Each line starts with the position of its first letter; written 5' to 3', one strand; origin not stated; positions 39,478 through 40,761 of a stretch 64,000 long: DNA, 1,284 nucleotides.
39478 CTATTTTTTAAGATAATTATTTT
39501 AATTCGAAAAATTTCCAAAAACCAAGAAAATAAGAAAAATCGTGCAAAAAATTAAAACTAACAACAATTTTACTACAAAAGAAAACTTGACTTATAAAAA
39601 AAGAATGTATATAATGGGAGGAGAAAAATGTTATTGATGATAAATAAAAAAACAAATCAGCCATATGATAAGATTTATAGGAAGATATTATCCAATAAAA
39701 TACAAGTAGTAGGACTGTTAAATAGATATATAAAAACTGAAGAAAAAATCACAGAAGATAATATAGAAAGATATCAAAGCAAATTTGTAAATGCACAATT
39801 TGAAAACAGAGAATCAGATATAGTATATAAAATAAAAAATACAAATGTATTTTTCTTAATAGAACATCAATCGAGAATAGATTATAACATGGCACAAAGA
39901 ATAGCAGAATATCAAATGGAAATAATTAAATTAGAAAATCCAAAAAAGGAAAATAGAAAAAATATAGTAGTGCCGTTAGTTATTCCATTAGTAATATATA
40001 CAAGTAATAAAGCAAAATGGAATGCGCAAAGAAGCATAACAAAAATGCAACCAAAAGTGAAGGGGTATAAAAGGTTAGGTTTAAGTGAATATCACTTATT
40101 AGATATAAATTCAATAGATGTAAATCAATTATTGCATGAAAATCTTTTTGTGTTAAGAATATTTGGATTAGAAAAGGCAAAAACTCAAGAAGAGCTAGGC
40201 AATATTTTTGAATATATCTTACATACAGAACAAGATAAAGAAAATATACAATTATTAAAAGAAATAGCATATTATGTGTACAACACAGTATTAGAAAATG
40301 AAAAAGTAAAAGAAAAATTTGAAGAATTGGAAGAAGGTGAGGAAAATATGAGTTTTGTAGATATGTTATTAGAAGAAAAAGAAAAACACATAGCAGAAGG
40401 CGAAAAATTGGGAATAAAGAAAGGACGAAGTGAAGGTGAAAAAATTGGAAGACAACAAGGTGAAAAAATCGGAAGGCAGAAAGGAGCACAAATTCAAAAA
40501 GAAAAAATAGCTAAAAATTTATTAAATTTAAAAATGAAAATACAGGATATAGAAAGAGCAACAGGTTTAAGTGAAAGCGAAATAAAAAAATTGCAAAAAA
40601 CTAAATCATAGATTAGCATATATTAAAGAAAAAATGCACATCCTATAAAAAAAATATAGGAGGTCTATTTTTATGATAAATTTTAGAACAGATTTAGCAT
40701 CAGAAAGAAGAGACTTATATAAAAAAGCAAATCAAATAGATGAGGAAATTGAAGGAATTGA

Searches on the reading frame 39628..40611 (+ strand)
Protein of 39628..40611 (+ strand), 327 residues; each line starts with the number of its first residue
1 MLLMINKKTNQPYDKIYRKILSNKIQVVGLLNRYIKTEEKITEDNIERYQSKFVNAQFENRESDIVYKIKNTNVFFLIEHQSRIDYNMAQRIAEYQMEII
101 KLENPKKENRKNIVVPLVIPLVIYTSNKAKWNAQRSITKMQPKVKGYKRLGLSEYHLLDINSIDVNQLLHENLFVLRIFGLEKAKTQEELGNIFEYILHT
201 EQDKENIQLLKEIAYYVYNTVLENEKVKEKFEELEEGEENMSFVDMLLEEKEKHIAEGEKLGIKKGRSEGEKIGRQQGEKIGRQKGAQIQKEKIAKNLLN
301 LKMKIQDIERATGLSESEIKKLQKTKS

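Call 77: search_protein_families(library=pfam, proteins=[window:39628-40611:+], max_evalue=0.001)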
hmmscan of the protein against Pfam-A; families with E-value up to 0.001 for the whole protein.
window:39628-40611:+ (327 aa): 1 family
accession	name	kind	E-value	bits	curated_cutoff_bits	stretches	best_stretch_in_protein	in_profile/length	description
PF04754.18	Transposase_31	-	8.7e-23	81.4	21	1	11-199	1-190/203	Putative transposase, YhgA-like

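Call 82: find_homologous_proteins(query=window:39628-40608:+, max_evalue=1e-10)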
Query window:39628-40608:+ (327 aa): 118 proteins with E <= 1e-10 among 3127 candidates.
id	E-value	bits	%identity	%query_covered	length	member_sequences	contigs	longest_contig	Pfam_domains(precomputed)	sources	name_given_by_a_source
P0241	3.5e-200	681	100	100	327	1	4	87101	PF04754.19,PF27070.1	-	-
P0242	1.0e-162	558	86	98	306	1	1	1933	PF04754.19,PF27070.1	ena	-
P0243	1.5e-156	538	83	99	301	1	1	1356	PF04754.19,PF27070.1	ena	-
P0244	2.2e-151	521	82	99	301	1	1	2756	PF04754.19,PF27070.1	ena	-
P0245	1.9e-112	393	67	80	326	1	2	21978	PF04754.19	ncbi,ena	-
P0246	1.4e-108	381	67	81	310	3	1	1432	PF04754.19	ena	-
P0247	2.1e-107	377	63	85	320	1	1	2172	PF04754.19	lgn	-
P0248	5.4e-107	376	67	80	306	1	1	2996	PF04754.19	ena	-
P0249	4.2e-106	373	66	80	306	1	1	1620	PF04754.19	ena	-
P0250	5.4e-106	372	65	79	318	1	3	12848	PF04754.19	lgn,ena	-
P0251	1.6e-105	371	65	79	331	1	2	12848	PF04754.19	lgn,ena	-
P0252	4.1e-105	369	62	85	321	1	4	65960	PF04754.19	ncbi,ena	-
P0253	6.6e-105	369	58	97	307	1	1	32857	PF04754.19,PF27070.1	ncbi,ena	-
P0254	6.1e-104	366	61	85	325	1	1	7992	PF04754.19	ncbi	-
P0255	1.5e-103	364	63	81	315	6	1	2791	PF04754.19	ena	-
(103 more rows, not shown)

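Call 83: find_encoding_contigs(protein=P0245, flank=4000, max_places=2)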
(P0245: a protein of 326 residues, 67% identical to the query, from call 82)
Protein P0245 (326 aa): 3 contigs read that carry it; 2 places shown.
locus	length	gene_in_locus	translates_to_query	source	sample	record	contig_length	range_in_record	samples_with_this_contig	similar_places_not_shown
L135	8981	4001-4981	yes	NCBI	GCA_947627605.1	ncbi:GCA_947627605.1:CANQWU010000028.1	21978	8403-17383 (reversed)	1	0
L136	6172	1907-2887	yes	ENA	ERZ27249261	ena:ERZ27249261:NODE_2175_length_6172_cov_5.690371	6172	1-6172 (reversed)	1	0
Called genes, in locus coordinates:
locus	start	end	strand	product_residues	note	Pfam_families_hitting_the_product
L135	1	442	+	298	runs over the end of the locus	PF01171:ATP_bind_3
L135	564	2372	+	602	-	PF06480:FtsH_ext, PF00004:AAA, PF07728:AAA_5 (weak), PF17862:AAA_lid_3, PF01434:Peptidase_M41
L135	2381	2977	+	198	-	PF00226:DnaJ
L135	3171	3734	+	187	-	PF13302:Acetyltransf_3, PF13420:Acetyltransf_4, PF13523:Acetyltransf_8 (weak), PF00583:Acetyltransf_1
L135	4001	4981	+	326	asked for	PF04754:Transposase_31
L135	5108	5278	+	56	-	PF01165:Ribosomal_S21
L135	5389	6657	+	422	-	PF05193:Peptidase_M16_C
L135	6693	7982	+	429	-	PF00675:Peptidase_M16, PF05193:Peptidase_M16_C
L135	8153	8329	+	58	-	PF09388:SpoOE-like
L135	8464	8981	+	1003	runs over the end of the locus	PF08455:SNF2_assoc, PF04851:ResIII, PF00176:SNF2-rel_dom, PF00271:Helicase_C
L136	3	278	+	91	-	?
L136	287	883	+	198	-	PF00226:DnaJ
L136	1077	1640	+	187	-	PF13302:Acetyltransf_3, PF13420:Acetyltransf_4, PF13523:Acetyltransf_8 (weak), PF00583:Acetyltransf_1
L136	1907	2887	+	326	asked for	PF04754:Transposase_31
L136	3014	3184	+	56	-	PF01165:Ribosomal_S21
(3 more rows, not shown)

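Call 84: find_encoding_contigs(protein=P0252, flank=4000, max_places=2)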
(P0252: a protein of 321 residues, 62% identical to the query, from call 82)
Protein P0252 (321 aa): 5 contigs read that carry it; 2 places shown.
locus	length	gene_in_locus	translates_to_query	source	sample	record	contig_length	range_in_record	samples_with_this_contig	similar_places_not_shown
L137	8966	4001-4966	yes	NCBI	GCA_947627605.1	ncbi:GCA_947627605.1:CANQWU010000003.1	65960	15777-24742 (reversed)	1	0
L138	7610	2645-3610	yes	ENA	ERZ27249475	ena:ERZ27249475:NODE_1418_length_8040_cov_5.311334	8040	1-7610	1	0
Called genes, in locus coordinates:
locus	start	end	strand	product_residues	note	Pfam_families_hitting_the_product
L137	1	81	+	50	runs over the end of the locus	-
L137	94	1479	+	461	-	PF03979:Sigma70_r1_1, PF00140:Sigma70_r1_2, PF04542:Sigma70_r2, PF04539:Sigma70_r3, PF04545:Sigma70_r4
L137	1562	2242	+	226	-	PF00072:Response_reg, PF00486:Trans_reg_C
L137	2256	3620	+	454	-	PF00672:HAMP (weak), PF00512:HisKA, PF02518:HATPase_c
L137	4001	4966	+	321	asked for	PF04754:Transposase_31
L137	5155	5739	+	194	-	PF04203:Sortase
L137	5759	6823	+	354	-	PF08341:TED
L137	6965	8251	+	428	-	PF01595:CNNM, PF00571:CBS, PF03471:CorC_HlyC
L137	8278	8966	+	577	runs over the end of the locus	PF14903:WG_beta_rep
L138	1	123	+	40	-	?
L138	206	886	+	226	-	PF00072:Response_reg, PF00486:Trans_reg_C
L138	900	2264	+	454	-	PF00672:HAMP (weak), PF00512:HisKA, PF02518:HATPase_c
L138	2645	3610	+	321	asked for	PF04754:Transposase_31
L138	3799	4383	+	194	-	PF04203:Sortase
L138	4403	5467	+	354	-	PF08341:TED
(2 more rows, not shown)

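Call 85: find_encoding_contigs(protein=P0253, flank=4000, max_places=2)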
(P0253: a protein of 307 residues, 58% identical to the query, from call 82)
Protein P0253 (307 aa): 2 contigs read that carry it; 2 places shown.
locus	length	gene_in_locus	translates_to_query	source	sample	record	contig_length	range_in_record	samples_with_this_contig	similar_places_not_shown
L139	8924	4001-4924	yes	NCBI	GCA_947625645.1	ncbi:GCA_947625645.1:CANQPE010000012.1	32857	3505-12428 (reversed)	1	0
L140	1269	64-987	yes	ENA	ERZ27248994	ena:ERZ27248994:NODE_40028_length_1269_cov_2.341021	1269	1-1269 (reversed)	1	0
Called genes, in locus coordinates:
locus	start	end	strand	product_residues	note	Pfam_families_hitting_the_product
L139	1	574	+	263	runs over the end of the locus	PF02374:ArsA_ATPase (weak), PF06564:CBP_BcsQ, PF09140:MipZ (weak), PF10609:ParA, PF13614:AAA_31, PF00142:Fer4_NifH, PF01656:CbiA, PF09140:MipZ (weak), +1 more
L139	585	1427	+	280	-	PF02195:ParB_N, PF17762:HTH_ParB, PF23552:ParB_C (weak)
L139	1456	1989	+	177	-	PF14584:DUF4446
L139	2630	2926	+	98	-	PF21956:DUF6922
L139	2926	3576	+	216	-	PF08843:AbiEii (faint)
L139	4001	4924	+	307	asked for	PF04754:Transposase_31, PF27070:HTH_Rpn_C (weak)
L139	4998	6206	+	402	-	-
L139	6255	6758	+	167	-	-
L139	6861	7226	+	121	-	PF04956:TrbC, PF18895:T4SS_pilin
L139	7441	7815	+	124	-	PF12666:PrgI (weak)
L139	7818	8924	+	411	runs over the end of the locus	PF26593:TraC-like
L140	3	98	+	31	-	?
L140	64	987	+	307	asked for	PF04754:Transposase_31, PF27070:HTH_Rpn_C (weak)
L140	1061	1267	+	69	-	?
